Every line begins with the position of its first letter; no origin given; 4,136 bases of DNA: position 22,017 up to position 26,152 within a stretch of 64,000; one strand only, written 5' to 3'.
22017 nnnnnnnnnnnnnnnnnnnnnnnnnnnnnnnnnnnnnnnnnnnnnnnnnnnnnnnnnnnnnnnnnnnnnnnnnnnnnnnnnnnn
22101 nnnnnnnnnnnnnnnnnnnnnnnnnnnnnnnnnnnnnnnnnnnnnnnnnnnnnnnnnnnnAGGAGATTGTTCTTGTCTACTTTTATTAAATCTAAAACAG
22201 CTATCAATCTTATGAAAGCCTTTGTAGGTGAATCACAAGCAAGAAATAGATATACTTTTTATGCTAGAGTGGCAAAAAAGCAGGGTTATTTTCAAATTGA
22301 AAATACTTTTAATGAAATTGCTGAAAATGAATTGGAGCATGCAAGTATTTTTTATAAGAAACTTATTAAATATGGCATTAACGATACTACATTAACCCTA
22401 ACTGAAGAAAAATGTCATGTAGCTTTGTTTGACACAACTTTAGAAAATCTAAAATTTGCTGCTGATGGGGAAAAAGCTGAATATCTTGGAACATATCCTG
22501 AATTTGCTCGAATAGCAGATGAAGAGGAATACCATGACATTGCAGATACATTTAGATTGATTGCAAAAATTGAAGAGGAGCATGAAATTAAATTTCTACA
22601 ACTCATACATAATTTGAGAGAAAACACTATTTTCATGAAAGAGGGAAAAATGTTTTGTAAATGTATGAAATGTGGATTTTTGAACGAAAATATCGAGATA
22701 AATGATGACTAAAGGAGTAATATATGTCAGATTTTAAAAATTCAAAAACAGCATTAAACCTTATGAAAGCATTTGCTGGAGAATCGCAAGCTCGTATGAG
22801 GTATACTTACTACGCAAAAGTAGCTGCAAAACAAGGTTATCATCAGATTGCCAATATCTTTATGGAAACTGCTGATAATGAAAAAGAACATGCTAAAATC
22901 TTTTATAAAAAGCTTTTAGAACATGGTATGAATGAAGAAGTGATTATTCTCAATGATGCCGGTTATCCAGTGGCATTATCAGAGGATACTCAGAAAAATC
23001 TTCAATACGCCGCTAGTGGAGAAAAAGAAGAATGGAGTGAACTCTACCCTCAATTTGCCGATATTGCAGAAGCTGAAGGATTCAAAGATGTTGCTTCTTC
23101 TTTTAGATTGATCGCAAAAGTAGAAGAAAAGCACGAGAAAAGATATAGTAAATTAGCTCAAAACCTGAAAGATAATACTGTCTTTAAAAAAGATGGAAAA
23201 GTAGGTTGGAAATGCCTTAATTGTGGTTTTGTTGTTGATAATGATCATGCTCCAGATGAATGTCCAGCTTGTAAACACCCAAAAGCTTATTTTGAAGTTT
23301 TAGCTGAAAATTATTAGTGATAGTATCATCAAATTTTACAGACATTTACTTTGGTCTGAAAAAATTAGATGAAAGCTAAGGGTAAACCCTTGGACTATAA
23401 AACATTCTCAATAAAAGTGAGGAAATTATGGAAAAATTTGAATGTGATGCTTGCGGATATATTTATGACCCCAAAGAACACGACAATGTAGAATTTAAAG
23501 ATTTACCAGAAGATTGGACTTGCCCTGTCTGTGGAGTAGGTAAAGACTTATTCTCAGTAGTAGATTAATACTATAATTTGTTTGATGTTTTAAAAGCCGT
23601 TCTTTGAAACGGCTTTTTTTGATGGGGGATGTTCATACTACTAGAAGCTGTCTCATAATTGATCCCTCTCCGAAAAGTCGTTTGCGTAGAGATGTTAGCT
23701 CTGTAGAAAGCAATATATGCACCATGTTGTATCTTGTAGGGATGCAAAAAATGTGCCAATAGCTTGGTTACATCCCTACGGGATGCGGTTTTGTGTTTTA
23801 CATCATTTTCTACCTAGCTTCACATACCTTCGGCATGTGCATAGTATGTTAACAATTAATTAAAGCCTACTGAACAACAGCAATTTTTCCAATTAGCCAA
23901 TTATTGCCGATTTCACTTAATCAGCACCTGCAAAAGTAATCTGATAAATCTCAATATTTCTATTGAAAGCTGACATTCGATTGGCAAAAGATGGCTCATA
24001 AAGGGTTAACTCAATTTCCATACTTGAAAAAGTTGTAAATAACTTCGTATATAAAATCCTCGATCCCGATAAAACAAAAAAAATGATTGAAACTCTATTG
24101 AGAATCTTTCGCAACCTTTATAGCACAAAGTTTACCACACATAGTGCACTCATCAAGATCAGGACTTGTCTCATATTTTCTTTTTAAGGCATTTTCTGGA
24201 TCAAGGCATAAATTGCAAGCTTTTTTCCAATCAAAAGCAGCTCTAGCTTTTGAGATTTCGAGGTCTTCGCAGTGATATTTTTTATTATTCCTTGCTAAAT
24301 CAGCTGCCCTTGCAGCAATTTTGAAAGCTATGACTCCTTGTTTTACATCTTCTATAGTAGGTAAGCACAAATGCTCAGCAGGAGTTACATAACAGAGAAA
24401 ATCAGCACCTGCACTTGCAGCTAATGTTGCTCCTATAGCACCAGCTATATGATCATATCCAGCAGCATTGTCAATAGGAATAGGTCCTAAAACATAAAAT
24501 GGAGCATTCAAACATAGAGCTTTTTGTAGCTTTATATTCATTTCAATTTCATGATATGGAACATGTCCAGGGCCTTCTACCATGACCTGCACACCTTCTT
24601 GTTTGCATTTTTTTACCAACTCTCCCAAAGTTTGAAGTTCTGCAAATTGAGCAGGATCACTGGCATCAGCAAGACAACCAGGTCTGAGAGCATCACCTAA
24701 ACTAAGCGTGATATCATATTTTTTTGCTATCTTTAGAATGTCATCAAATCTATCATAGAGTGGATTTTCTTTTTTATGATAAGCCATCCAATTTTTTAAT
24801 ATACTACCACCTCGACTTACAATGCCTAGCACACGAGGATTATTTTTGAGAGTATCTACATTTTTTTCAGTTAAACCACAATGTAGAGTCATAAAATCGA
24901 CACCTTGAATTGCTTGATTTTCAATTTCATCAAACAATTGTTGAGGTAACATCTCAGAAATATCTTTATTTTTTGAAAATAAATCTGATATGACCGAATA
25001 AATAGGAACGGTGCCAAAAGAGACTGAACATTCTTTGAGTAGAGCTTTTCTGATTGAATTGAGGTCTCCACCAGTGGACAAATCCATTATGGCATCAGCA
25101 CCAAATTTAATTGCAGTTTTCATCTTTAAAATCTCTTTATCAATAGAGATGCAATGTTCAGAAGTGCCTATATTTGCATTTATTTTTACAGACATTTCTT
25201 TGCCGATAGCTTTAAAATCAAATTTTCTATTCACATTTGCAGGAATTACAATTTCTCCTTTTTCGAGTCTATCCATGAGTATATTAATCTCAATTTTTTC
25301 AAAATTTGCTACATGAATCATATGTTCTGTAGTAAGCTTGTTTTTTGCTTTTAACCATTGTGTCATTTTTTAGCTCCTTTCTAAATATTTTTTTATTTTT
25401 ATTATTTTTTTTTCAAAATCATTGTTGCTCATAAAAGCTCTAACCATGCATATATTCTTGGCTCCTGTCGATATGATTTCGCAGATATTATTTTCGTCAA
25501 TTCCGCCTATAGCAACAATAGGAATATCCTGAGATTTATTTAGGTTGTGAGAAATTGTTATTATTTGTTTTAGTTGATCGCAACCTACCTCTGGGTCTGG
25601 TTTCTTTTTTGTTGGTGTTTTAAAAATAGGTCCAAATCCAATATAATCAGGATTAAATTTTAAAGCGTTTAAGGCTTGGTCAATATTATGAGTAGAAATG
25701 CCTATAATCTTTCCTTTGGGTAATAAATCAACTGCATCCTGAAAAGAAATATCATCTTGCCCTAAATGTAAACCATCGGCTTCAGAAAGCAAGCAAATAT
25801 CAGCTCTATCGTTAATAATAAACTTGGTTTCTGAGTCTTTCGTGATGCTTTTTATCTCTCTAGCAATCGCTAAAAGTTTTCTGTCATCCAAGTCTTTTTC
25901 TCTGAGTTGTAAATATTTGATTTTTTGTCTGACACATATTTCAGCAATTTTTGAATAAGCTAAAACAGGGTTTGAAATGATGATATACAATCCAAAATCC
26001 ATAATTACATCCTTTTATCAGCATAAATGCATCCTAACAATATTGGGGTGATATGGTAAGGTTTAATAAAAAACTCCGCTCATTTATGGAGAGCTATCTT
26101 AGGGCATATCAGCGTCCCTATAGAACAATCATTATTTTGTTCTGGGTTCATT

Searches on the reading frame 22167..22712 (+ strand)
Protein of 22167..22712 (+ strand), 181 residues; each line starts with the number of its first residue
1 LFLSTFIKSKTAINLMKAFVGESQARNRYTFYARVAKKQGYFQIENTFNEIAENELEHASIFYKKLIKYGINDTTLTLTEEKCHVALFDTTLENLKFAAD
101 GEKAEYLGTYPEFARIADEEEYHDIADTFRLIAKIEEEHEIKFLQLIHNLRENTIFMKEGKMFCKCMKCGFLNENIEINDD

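Call 35: search_protein_families(library=pfam, proteins=[window:22167-22712:+], max_evalue=0.001)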
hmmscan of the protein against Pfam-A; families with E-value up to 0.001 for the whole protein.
window:22167-22712:+ (181 aa): 2 families
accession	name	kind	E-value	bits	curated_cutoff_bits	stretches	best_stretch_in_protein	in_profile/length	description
PF02915.23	Rubrerythrin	-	5.3e-25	88.8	22.8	1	14-146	2-136/137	Rubrerythrin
PF00210.30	Ferritin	-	9.6e-08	32.5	24.5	1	18-151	7-140/142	Ferritin-like domain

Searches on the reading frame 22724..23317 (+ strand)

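Call 35: search_protein_families(library=pfam, proteins=[window:22724-23317:+], max_evalue=0.001)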
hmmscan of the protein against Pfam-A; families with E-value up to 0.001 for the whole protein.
window:22724-23317:+ (197 aa): 4 families
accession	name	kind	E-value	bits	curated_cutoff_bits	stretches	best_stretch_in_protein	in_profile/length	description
PF02915.23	Rubrerythrin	-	5.1e-29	101.8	22.8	1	12-144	2-136/137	Rubrerythrin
PF21349.2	RUBY_RBDX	-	7.8e-13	48.1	26.5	1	162-191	1-30/30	Rubrerythrin, rubredoxin-like domain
PF00210.30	Ferritin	-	5.7e-07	30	24.5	1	13-149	4-140/142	Ferritin-like domain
PF23458.2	DUF7130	-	4.1e-06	27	35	1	156-193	48-86/89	Domain of unknown function (DUF7130)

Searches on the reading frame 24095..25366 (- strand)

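Call 35: search_protein_families(library=pfam, proteins=[window:24095-25366:-], max_evalue=0.001)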
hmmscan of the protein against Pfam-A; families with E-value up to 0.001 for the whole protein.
window:24095-25366:- (423 aa): 1 family
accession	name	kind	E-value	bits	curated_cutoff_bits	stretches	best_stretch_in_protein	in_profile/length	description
PF01964.24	ThiC_Rad_SAM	-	1.2e-181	604.6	25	1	2-420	1-419/420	Radical SAM ThiC family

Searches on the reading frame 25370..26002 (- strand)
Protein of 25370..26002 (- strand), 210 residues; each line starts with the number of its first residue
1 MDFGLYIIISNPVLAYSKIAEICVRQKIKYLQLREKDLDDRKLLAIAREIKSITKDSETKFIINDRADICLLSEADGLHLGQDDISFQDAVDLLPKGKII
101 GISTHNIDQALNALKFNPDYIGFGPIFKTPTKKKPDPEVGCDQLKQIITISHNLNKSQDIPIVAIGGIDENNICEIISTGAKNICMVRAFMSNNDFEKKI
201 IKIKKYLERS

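Call 35: search_protein_families(library=pfam, proteins=[window:25370-26002:-], max_evalue=0.001)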
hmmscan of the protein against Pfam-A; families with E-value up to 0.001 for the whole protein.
window:25370-26002:- (210 aa): 1 family
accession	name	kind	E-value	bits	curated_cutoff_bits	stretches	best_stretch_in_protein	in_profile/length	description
PF02581.23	TMP-TENI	-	4.5e-54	183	27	1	16-189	14-179/180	Thiamine monophosphate synthase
